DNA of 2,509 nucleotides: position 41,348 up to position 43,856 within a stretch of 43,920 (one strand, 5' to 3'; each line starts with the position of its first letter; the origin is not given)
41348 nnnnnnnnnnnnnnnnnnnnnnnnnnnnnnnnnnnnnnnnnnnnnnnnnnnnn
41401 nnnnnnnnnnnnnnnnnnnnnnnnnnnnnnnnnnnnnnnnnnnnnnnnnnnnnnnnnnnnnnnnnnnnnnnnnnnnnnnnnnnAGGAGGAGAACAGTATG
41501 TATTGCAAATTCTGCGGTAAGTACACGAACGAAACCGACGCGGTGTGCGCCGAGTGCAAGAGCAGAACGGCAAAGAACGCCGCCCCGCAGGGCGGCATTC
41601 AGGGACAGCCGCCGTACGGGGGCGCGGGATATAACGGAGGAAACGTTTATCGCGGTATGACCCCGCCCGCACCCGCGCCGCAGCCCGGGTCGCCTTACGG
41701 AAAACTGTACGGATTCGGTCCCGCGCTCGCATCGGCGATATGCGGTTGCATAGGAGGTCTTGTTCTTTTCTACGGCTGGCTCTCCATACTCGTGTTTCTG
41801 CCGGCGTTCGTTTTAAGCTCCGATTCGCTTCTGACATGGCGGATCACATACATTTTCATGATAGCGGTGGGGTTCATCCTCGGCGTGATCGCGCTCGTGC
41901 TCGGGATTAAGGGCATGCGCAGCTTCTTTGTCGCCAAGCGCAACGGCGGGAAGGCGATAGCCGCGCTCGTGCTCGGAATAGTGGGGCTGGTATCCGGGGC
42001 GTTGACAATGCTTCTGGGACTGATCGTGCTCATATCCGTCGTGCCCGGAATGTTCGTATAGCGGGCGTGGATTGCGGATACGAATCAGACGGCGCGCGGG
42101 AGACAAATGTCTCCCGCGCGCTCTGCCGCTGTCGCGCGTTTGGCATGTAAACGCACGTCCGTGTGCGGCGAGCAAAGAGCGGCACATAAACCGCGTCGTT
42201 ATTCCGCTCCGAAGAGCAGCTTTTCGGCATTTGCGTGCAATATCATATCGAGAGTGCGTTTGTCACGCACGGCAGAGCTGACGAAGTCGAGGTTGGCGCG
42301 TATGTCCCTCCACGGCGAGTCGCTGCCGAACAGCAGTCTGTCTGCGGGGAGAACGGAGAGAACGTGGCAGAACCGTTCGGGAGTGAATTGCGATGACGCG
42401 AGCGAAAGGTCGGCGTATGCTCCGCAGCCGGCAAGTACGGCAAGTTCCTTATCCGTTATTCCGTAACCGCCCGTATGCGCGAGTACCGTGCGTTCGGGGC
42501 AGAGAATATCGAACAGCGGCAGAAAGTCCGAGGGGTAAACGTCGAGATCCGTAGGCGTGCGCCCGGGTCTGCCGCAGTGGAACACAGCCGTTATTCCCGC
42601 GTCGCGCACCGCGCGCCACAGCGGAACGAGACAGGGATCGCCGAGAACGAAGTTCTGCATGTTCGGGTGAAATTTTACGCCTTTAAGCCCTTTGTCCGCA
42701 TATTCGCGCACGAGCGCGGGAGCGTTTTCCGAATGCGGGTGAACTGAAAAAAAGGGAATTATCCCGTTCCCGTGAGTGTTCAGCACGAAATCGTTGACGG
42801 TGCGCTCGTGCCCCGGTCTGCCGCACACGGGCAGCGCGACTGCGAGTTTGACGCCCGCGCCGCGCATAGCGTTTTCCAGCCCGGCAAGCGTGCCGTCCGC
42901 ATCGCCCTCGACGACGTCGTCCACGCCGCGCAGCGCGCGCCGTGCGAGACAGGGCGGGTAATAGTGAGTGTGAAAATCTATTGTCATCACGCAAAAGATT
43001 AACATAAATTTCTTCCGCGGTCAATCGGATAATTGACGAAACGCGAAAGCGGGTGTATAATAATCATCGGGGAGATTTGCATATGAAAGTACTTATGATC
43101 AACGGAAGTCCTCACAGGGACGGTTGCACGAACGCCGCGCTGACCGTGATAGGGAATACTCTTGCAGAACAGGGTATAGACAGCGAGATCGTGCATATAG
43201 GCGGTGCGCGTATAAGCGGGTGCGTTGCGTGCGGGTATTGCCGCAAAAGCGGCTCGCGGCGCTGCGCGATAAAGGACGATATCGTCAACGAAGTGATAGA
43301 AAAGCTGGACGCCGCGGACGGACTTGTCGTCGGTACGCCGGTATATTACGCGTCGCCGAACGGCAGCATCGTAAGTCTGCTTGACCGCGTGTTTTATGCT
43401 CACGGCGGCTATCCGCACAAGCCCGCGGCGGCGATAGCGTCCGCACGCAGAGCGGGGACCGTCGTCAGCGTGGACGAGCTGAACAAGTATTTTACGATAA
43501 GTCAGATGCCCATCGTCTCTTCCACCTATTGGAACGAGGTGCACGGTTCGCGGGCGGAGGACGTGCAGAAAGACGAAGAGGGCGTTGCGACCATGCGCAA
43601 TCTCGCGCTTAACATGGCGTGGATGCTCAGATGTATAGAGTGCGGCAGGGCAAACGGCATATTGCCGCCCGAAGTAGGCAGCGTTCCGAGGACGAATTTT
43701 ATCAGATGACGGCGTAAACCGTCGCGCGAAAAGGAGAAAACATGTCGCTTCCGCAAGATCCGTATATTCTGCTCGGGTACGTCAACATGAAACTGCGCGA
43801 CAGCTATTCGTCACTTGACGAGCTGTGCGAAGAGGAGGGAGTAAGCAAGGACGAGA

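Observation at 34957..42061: Translationally coupled operon combining adenylase-carrier, MelB/Mfsd2a-like transporter, two PlsC acyltransferases, ACP and an LRAT-PPTase fusion: a self-contained, possibly phase-variable lipid re-acylation system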

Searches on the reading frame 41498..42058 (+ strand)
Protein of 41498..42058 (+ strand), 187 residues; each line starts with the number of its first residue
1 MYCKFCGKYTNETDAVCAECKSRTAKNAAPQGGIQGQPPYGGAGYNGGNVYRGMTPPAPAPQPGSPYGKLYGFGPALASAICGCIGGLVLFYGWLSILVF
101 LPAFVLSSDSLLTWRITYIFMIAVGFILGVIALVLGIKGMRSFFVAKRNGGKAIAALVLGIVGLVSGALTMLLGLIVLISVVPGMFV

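Call 3: search_protein_families(library=pfam, proteins=[window:41498-42058:+], max_evalue=0.01)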
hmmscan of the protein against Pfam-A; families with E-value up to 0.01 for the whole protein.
window:41498-42058:+ (187 aa): 1 family
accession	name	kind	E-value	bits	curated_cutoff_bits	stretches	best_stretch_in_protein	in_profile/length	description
PF13828.11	DUF4190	-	0.0054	16.9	35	1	120-169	11-61/62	Domain of unknown function (DUF4190)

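Call 5: search_protein_families(library=ncbifam, proteins=[window:41498-42058:+], max_evalue=0.001)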
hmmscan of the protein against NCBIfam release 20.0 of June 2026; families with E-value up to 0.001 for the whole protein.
window:41498-42058:+ (187 aa): 0 families

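Call 37: search_protein_families(library=pfam, proteins=[window:41498-42058:+], max_evalue=1)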
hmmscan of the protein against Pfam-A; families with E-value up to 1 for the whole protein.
window:41498-42058:+ (187 aa): 3 families
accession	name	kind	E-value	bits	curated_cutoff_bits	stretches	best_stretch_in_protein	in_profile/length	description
PF13828.11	DUF4190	-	0.0054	16.9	35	2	120-169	11-61/62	Domain of unknown function (DUF4190)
PF18912.6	DZR_2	-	0.011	16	27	1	3-25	10-32/56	Double zinc ribbon domain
PF22635.1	I-TevI_ZnF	-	0.55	10.6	27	1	2-27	2-26/31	Intron-associated endonuclease 1 zinc finger domain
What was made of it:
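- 41498..42061 (+): g7: zinc-ribbon protein with three transmembrane helices (187 aa), an accessory member in this sub-lineage only. Only weak DUF4190 and zinc-ribbon hits (calls 3, 37).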

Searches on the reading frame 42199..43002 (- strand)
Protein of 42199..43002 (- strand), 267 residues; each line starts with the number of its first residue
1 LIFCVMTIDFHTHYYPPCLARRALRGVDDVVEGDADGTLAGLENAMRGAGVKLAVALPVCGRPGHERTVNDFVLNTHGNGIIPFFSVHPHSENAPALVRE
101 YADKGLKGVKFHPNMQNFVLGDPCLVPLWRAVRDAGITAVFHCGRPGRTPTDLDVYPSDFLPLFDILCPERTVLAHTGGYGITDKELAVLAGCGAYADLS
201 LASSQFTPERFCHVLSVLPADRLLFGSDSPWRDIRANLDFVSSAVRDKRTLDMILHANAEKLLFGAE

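Call 37: search_protein_families(library=pfam, proteins=[window:42199-43002:-], max_evalue=1)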
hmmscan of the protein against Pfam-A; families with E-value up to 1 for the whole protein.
window:42199-43002:- (267 aa): 1 family
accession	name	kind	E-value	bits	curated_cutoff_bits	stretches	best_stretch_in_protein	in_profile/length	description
PF04909.20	Amidohydro_2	-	2.6e-20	73.8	26.4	1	8-263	1-287/289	Amidohydrolase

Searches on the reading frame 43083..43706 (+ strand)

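Call 37: search_protein_families(library=pfam, proteins=[window:43083-43706:+], max_evalue=1)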
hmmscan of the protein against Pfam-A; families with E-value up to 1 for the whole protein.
window:43083-43706:+ (208 aa): 4 families
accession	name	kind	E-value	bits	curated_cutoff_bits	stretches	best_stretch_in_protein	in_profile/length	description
PF03358.20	FMN_red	-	1.3e-27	96.7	24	1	1-151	1-146/152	NADPH-dependent FMN reductase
PF02525.22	Flavodoxin_2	-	6.1e-07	29.8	27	1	1-130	1-134/198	Flavodoxin-like fold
PF13534.11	Fer4_17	-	0.026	15.5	22.2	0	47-55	2-10/61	4Fe-4S dicluster domain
PF01737.22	Ycf9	-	0.14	12.6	22.3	1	81-94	16-29/58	YCF9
